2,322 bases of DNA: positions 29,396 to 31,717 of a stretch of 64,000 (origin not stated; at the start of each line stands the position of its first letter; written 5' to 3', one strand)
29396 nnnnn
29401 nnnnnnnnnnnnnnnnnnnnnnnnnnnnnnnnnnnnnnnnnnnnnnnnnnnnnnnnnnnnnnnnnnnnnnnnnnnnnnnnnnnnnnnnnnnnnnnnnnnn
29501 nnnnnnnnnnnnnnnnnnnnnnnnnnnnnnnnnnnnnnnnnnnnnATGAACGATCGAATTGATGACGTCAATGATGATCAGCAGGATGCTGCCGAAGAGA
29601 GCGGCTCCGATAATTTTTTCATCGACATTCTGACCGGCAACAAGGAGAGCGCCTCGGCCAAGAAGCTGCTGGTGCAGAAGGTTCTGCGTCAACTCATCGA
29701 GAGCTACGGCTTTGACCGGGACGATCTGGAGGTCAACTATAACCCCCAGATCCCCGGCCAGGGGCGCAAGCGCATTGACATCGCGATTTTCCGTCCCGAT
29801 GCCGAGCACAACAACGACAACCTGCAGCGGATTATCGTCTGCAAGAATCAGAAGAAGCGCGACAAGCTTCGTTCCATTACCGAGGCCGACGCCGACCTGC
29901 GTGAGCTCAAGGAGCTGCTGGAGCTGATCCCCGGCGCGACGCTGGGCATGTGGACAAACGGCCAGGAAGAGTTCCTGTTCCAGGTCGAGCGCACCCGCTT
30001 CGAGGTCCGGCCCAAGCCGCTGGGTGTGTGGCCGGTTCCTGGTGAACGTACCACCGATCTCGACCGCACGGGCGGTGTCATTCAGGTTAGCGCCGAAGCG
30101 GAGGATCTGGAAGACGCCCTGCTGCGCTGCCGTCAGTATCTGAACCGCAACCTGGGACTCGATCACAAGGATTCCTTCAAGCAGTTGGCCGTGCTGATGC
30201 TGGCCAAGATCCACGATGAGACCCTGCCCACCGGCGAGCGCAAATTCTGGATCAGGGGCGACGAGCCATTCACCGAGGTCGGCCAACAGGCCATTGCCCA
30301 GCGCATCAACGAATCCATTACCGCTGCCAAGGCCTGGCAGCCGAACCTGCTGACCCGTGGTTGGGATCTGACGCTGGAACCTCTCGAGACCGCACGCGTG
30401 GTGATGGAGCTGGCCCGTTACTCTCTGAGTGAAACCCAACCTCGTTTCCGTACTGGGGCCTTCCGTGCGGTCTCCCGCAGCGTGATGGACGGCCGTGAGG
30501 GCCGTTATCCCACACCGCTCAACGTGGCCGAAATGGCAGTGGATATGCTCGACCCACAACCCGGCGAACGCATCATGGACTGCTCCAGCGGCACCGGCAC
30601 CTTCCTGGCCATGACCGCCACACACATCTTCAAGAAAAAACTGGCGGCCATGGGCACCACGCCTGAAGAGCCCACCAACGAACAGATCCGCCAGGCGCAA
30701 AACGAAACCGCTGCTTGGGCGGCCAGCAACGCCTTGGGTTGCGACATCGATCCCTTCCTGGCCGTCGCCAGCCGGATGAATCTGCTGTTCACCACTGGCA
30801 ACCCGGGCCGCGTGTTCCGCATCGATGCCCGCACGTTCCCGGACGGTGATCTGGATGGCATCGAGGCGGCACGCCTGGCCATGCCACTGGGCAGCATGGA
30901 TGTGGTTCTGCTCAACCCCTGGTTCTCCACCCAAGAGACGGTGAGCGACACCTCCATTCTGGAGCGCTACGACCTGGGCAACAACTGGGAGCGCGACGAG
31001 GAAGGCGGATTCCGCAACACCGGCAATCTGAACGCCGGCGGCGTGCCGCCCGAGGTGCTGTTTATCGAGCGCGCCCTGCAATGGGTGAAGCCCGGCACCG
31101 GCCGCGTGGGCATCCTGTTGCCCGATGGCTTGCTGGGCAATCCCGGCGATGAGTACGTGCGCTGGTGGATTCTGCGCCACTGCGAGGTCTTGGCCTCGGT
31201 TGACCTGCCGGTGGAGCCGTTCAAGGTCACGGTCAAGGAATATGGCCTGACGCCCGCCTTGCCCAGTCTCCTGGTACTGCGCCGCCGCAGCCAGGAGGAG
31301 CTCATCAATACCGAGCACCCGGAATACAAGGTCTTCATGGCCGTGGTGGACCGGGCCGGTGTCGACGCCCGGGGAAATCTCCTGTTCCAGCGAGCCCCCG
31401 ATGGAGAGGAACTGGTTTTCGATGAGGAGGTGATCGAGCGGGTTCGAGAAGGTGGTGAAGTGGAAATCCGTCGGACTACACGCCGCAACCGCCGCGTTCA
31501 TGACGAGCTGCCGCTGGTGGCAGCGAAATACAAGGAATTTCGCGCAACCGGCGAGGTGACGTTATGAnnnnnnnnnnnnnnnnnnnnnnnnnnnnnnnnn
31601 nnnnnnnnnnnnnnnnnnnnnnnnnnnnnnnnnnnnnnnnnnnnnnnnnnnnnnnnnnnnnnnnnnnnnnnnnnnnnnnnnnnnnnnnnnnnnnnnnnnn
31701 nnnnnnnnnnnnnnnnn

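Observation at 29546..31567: Methyltransferase paralog with NPWF instead of NPPF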

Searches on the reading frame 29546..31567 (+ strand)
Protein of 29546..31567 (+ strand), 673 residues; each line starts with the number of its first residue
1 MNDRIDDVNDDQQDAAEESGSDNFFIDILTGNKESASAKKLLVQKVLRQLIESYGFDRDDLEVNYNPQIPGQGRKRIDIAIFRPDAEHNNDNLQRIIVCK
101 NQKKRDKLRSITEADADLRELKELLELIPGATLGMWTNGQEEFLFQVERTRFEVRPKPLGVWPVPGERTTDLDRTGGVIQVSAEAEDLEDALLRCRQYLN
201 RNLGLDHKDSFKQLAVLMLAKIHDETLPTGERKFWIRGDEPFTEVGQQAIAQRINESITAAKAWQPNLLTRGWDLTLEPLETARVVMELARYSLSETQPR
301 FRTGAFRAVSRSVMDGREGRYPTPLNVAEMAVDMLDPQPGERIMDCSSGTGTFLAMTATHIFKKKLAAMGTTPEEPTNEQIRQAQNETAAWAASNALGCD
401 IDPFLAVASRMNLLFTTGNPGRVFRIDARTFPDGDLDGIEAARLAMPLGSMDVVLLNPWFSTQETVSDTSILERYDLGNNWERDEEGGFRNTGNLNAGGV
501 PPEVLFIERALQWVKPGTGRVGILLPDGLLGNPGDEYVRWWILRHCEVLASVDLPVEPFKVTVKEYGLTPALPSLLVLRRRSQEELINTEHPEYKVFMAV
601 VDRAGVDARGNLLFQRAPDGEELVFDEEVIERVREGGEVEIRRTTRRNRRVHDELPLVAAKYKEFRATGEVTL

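Call 3: search_protein_families(library=pfam, proteins=[window:29546-31567:+], max_evalue=0.01)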
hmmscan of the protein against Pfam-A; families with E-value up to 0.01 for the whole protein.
window:29546-31567:+ (673 aa): 3 families
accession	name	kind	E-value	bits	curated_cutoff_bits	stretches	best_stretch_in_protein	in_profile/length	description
PF02384.22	N6_Mtase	-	9.3e-11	42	20.4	1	316-561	23-220/311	N-6 DNA Methylase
PF13588.12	HSDR_N_2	-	5.9e-08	33.2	25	1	44-149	7-98/110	Type I restriction enzyme R protein N terminus (HSDR_N)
PF14552.11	Tautomerase_2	-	0.0038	17.7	28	0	22-65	28-71/82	Tautomerase enzyme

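Call 5: search_protein_families(library=padloc, proteins=[window:29546-31567:+], max_evalue=0.001)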
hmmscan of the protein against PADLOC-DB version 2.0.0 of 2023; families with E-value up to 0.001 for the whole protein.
window:29546-31567:+ (673 aa): 15 families
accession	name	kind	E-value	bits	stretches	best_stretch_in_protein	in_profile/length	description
PDLC03318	MTase_II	-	1.2e-127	425.2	1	12-668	8-717/723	Type II methyltransferase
PDLC04134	mad2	-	4.9e-49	165.5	1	37-616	3-469/492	mads_2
PDLC03034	MTase_I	-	1.2e-33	114.4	2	451-623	474-629/672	Type I methyltransferase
PDLC03018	MTase_I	-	1.1e-22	78.3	2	43-363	29-351/749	Type I methyltransferase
PDLC03218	MTase_II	-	2.5e-17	60.7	1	503-611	410-509/532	Type II methyltransferase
PDLC03021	MTase_I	-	9.7e-16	55.6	1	315-560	160-363/491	Type I methyltransferase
PDLC03030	MTase_I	-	6.8e-13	45.9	1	258-560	271-566/670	Type I methyltransferase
PDLC03026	MTase_I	-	7.2e-11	39.9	1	319-557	143-339/487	Type I methyltransferase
PDLC03024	MTase_I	-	2.8e-10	37.3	1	499-624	487-613/628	Type I methyltransferase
PDLC03023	MTase_I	-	3.2e-10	37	1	499-561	572-645/716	Type I methyltransferase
PDLC03317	MTase_II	-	5.9e-10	36.1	1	187-610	162-558/831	Type II methyltransferase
PDLC03025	MTase_I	-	1.5e-08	31.8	1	316-366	159-209/569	Type I methyltransferase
PDLC03357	MTase_II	-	1.8e-08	31.2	1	502-563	262-322/620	Type II methyltransferase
PDLC03311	MTase_II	-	2.4e-07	27.8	1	449-562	100-197/464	Type II methyltransferase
PDLC03285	MTase_II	-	0.00019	18.6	1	444-562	100-206/413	Type II methyltransferase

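Call 6: search_protein_families(library=ncbifam, proteins=[window:29546-31567:+], max_evalue=0.001)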
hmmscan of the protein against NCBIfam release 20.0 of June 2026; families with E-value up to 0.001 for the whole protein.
window:29546-31567:+ (673 aa): 1 family
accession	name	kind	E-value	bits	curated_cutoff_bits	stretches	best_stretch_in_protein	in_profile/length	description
NF047738.1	antiphage_MADS2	equivalog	8.3e-244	810.7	720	1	21-665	2-654/654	methylation-associated defense system DNA methyltransferase MAD2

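Call 18: find_homologous_proteins(query=window:29546-31567:+, max_evalue=1e-20)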
Query window:29546-31567:+ (673 aa): 452 proteins with E <= 1e-20 among 8000 candidates; the best 120 are listed.
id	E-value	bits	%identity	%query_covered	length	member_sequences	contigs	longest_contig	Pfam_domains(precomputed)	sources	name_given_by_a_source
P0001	0.0e+0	1413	91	100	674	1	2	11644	PF02384.23,PF13588.13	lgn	-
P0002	0.0e+0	1412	92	100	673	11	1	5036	PF02384.23,PF13588.13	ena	-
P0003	0.0e+0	1402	91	100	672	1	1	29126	PF02384.23,PF13588.13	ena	-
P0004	0.0e+0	1400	91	100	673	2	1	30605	PF02384.23,PF13588.13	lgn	-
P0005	0.0e+0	1396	91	100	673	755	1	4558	PF02384.23,PF13588.13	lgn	-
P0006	0.0e+0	1394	91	100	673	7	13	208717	PF02384.23,PF13588.13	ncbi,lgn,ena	-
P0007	0.0e+0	1390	91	99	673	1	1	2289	PF02384.23,PF13588.13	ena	-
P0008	0.0e+0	1385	90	100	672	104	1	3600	PF02384.23,PF13588.13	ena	-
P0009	0.0e+0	1383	89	100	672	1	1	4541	PF02384.23,PF13588.13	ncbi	-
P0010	0.0e+0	1382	89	100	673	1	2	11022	PF02384.23,PF13588.13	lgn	-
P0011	0.0e+0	1380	89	100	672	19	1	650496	PF02384.23,PF13588.13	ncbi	-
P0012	0.0e+0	1379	89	100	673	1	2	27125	PF02384.23,PF13588.13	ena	-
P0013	0.0e+0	1378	89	100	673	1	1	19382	PF02384.23,PF13588.13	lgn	-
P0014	0.0e+0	1378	90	99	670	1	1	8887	PF02384.23,PF13588.13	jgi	jgi:type I restriction enzyme M protein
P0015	0.0e+0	1377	89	100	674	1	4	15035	PF02384.23,PF13588.13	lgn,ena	-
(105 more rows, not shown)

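Call 23: find_related_loci(query=window:29546-31567:+, collection=genome_contigs, flank=10000)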
Query window:29546-31567:+ (673 aa) in genome_contigs; peptide patterns used: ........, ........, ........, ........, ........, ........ (x = any residue, [..] = any of these).
90 stretches matched a pattern; 63 encode a relative of the query (tblastn E <= 1e-3); 60 distinct loci.
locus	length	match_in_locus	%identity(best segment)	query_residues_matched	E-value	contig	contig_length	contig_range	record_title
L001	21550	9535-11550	95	1-673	0e+0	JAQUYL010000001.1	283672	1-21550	MAG: Opitutaceae bacterium isolate STD2_236 NODE_40_length_283672_cov_9.866818_Sandtown_D2, whole genome shotgun sequenc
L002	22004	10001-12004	96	6-673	0e+0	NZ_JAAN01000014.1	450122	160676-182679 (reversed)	Luteimonas huabeiensis HB2 HB2_contig_7, whole genome shotgun sequence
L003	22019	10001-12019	94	1-673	0e+0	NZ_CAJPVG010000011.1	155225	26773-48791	Ralstonia mannitolilytica strain LMG 6866 isolate LMG 6866, whole genome shotgun sequence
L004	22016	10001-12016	95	1-673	0e+0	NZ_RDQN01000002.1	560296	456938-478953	Pseudoxanthomonas spadix strain DSM 18855 DSM18855T_2, whole genome shotgun sequence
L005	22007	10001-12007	93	5-673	0e+0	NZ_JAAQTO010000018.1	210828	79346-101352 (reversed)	Billgrantia bachuensis strain DX6 contig18, whole genome shotgun sequence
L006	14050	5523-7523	95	7-673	0e+0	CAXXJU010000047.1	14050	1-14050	MAG: Geopsychrobacteraceae bacterium isolate 9bdf4672-5fa0-4c3d-8884-7dacf58b9c52 genome assembly, contig: contig_47, wh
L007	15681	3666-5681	94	1-673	0e+0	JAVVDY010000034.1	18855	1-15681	MAG: Desulfuromonadales bacterium isolate TamC13-07 NODE_2438_length_18855_cov_29.207074, whole genome shotgun sequence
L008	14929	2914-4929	93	1-673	0e+0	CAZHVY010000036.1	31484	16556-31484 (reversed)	MAG TPA_asm: uncultured Geobacter sp. isolate binchicken_co20_405 genome assembly, contig: NODE_3056_length_31484_cov_78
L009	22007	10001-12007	92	6-673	0e+0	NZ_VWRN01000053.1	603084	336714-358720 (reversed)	Cupriavidus cauae strain MKL-01 contig55, whole genome shotgun sequence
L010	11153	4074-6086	93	1-672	0e+0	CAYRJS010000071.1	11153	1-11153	MAG TPA_asm: uncultured Aquimonas sp. isolate ERP125879_co1_81 genome assembly, contig: NODE_2782_length_11153_cov_21.50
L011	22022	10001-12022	93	1-673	0e+0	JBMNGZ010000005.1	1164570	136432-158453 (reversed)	MAG: Candidatus Hydrogenedentales bacterium isolate SBF912LR0HQ0180 contig_45194, whole genome shotgun sequence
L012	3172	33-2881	91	6-672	0e+0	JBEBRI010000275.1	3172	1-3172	MAG: Sphingobacterium sp. isolate T2.bin.112 NODE_102059_length_3172_cov_4.125120, whole genome shotgun sequence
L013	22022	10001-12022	91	1-673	0e+0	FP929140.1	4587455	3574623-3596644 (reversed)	gamma proteobacterium HdN1 complete genome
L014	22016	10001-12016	91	1-673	0e+0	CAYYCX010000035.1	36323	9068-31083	MAG TPA_asm: uncultured Wenzhouxiangellaceae bacterium isolate SRP329715_co2_60 genome assembly, contig: NODE_2446_lengt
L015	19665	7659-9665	90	6-673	0e+0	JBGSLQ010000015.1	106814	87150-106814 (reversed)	MAG: Desulfomonilaceae bacterium isolate JTS-AC162 k141_1668482, whole genome shotgun sequence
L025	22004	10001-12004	85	6-673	0e+0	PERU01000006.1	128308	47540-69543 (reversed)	MAG: Methylomonas sp. isolate FW.007 FD_1000070_128308, whole genome shotgun sequence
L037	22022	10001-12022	76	1-673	0e+0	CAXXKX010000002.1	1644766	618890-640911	MAG: Victivallales bacterium isolate ae9def30-7e47-498c-8b42-800f64c20784 genome assembly, contig: contig_2, whole genom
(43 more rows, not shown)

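Call 36: search_protein_representatives(protein=window:29546-31567:+)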
Query: 673 residues. Proteins with E-value up to 0.001 (for the whole library): 2308; up to 1e-10: 1037; up to 1e-30: 173. The best 150 are listed.
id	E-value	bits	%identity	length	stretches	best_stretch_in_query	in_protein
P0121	2.8e-270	914.5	60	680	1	5-669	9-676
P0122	1.2e-154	532.4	70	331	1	344-671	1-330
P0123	2.5e-116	405.8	37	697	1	11-667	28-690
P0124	2.8e-105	369.2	37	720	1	21-667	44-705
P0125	1.9e-102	359.9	36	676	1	6-669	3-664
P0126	2.8e-98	346.2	73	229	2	503-671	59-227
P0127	3.2e-98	345.9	65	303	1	334-563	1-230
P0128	5.1e-96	338.7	37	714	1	10-671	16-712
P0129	5.5e-95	335.3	72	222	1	140-358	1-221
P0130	2.3e-90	320.0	52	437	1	2-326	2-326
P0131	1.3e-83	297.7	32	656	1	21-667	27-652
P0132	1.0e-80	288.1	33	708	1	22-666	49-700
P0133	2.1e-80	287.1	64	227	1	12-222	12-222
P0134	1.6e-79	284.2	37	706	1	6-665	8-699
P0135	7.7e-79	281.9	32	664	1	20-668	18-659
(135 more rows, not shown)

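Call 40: search_solved_structures(query=window:29546-31567:+, max_evalue=0.001, show_alignments=2)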
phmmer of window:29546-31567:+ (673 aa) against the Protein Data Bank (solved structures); distinct sequences matched with E-value up to 0.001: 1.
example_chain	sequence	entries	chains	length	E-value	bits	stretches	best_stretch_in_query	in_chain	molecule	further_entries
8w0p_A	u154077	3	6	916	6.8e-09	37.5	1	326-587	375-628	RM.BsaXI | site-specific DNA-methyltransferase (adenine-specific)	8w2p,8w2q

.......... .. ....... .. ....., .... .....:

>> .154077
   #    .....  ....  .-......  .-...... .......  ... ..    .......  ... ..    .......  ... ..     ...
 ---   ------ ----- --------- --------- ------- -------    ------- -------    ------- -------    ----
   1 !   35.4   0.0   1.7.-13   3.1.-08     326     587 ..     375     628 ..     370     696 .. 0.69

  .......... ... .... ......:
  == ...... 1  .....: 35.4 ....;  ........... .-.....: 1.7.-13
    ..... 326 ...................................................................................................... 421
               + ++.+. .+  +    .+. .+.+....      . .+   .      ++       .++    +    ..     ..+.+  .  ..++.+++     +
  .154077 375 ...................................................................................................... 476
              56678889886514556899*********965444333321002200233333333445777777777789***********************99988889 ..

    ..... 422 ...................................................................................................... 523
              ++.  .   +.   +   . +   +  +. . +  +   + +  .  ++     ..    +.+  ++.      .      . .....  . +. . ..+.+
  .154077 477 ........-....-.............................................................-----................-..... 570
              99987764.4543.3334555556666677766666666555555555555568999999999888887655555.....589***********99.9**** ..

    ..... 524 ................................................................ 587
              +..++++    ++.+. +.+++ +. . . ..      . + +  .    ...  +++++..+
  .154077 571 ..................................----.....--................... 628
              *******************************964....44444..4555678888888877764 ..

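Call 48: search_dna_similar(query=window:29546-31567:+, collection=plasmids, mode=protein, max_rows=40, max_evalue=1e-30)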
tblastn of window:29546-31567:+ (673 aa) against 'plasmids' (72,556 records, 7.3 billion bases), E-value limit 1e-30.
Records with a match: 10; places in all: 10; records where one place covers at least 80% of the query: 9.
Best place of each record, by identity: <60% 10.
By first word of the organism name: Piscinibacter 1; Phocaeicola 1; Hymenobacter 1; Tessaracoccus 1; Skermanella 1; Streptomyces 1; Bacteroides 1; Paenarthrobacter 1; Chondrinema 1; Arthrobacter 1.
By predicted mobility (MOB-suite, as given by PLSDB): non-mobilizable 6; mobilizable 3; conjugative 1.
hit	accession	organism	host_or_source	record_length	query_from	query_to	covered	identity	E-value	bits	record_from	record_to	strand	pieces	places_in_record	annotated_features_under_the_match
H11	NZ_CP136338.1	Piscinibacter gummiphilus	single cell,soil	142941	15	667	97%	38.1%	1e-110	375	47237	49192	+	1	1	N-6 DNA methylase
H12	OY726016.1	Phocaeicola massiliensis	-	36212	21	665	91%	30.0%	2e-51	230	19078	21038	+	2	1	record has no annotation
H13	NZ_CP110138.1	Hymenobacter sp. YIM 151858-1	whole organism,soil sample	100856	51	624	85%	31.2%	6e-65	241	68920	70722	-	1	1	N-6 DNA methylase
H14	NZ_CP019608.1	Tessaracoccus flavescens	mono isolate,marine sediment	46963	51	624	85%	30.9%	2e-64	239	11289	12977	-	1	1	N-6 DNA methylase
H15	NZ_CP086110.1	Skermanella mucosa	single cell,crude oil contaminated ...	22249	61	624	84%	31.4%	2e-65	241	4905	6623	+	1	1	N-6 DNA methylase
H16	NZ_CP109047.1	Streptomyces sp. NBC_00637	-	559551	52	622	85%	30.6%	2e-51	200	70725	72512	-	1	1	N-6 DNA methylase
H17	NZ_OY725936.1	Bacteroides finegoldii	-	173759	22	625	90%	28.9%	6e-53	205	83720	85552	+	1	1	N-6 DNA methylase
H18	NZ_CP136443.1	Paenarthrobacter sp. AT5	atrazine-producing pesticide factory ...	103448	51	624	85%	30.0%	1e-59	225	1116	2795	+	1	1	N-6 DNA methylase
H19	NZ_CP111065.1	Chondrinema litorale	Seaweed,red alga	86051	22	626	90%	27.2%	7e-47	186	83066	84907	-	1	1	N-6 DNA methylase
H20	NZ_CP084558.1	Arthrobacter sp. FW306-05-C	isolate,terrestrial sediment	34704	279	624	51%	31.2%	2e-38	160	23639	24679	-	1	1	N-6 DNA methylase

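Call 49: get_annotated_region(hit=H11, flank=14000)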
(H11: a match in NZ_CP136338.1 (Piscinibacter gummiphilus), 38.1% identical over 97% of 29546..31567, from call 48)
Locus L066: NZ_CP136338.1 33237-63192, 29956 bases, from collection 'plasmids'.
description: Piscinibacter gummiphilus strain SBD 7-3 plasmid unnamed2, complete sequence
organism: Piscinibacter gummiphilus (NCBI taxid 946333)
taxonomy: Bacteria; Pseudomonadota; Betaproteobacteria; Burkholderiales; Sphaerotilaceae; Piscinibacter; Piscinibacter gummiphilus
host: -; source: single cell,soil; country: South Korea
typing (MOB-suite, as given by PLSDB): non-mobilizable
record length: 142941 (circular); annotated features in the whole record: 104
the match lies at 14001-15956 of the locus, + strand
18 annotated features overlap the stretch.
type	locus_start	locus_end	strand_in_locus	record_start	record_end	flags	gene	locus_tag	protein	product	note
CDS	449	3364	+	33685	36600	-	-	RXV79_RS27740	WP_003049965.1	Tn3-like element IS1071 family transposase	GO:0006313 - DNA transposition [Evidence IEA]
CDS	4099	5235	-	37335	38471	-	-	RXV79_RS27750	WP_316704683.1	PDDEXK nuclease domain-containing protein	-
CDS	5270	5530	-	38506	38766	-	-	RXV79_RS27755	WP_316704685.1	hypothetical protein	-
CDS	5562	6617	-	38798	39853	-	-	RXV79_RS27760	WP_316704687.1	integrase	-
CDS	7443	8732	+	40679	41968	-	-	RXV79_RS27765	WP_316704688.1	replication initiation protein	-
CDS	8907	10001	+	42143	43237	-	-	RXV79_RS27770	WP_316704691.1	AAA family ATPase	-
CDS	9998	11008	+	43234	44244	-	-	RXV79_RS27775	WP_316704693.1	ParB/RepB/Spo0J family partition protein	GO:0007059 - chromosome segregation [Evidence IEA]; GO:0000910 - cytokinesis [Evidence IEA]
CDS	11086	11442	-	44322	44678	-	-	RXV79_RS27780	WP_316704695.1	hypothetical protein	-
CDS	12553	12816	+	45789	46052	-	-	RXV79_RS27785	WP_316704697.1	hypothetical protein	-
CDS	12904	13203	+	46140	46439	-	-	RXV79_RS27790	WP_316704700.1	hypothetical protein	-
CDS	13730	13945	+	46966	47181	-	-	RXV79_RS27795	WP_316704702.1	helix-turn-helix domain-containing protein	-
CDS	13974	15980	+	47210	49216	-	-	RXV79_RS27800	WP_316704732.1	N-6 DNA methylase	GO:0006306 - DNA methylation [Evidence IEA]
CDS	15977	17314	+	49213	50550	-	-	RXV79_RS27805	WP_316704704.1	AAA family ATPase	-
CDS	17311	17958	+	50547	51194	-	-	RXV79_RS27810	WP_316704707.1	hypothetical protein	-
CDS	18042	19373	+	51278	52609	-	-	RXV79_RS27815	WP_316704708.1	hypothetical protein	-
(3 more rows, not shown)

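Call 50: get_annotated_region(hit=H13, flank=12000)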
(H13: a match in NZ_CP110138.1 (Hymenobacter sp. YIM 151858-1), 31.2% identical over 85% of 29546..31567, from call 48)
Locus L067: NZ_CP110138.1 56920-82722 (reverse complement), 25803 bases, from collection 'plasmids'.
description: Hymenobacter sp. YIM 151858-1 plasmid unnamed2
organism: Hymenobacter sp. YIM 151858-1 (NCBI taxid 2987688)
taxonomy: Bacteria; Bacteroidota; Cytophagia; Cytophagales; Hymenobacteraceae; Hymenobacter; Hymenobacter sp. YIM 151858-1
host: -; source: whole organism,soil sample; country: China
typing (MOB-suite, as given by PLSDB): mobilizable; relaxase MOBB
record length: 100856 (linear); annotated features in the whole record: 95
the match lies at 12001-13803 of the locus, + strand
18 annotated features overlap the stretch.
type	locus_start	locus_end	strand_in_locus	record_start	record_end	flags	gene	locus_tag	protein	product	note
CDS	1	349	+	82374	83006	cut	-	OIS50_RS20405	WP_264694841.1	AraC family transcriptional regulator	-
CDS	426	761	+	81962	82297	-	-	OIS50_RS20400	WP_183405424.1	four-helix bundle copper-binding protein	-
CDS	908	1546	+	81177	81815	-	-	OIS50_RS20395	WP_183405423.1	hypothetical protein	-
CDS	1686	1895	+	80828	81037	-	-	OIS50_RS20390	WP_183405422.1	heavy-metal-associated domain-containing protein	-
CDS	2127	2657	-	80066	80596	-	-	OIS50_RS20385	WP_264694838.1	hypothetical protein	-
CDS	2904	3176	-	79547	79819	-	-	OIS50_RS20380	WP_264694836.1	T9SS type A sorting domain-containing protein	-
CDS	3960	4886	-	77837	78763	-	-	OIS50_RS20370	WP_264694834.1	hypothetical protein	-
CDS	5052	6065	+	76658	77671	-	-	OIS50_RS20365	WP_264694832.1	tyrosine-type recombinase/integrase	GO:0015074 - DNA integration [Evidence IEA]; GO:0006310 - DNA recombination [Evidence IEA]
CDS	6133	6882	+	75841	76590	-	-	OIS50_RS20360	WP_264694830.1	hypothetical protein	-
CDS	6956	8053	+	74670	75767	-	-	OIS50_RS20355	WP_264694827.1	hypothetical protein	-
CDS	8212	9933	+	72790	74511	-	-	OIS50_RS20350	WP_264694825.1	UvrD-helicase domain-containing protein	-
CDS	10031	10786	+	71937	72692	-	-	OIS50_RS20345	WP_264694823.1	UPF0489 family protein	-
CDS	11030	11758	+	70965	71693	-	-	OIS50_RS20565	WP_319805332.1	DUF6577 family protein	-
CDS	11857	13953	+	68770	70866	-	-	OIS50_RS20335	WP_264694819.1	N-6 DNA methylase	GO:0006306 - DNA methylation [Evidence IEA]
CDS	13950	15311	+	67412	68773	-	-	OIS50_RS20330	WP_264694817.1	restriction endonuclease subunit S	GO:0006304 - DNA modification [Evidence IEA]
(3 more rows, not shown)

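Call 74: search_protein_families(library=pfam, proteins=[L037:6984-9152:+, L037:9156-10004:+, L025:8865-9992:+], max_evalue=0.01)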
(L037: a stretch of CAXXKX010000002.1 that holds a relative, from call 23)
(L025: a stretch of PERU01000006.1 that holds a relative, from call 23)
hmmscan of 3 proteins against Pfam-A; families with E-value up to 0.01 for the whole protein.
L037:6984-9152:+ (722 aa): 5 families
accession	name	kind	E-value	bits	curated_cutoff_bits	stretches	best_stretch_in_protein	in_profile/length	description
PF13304.12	AAA_21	-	2.5e-16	61.1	27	1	605-667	236-299/304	AAA domain, putative AbiEii toxin, Type IV TA system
PF13175.12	AAA_15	-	4.1e-16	60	32.1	2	604-671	298-374/374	AAA ATPase domain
PF02463.25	SMC_N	-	1.1e-07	31.9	40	1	393-672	3-203/220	RecF/RecN/SMC N terminal domain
PF13476.12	AAA_23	-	0.00017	22.7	27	1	395-497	2-87/201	AAA domain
PF01637.24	ATPase_2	-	0.0087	16.3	33.2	0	401-477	9-87/225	ATPase domain predominantly from Archaea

L037:9156-10004:+ (282 aa): 0 families

L025:8865-9992:+ (375 aa): 1 family
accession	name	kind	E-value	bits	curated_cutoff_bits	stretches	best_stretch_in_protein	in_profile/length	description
PF06114.19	Peptidase_M78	-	0.0019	18.4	22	1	224-291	2-63/123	IrrE N-terminal-like domain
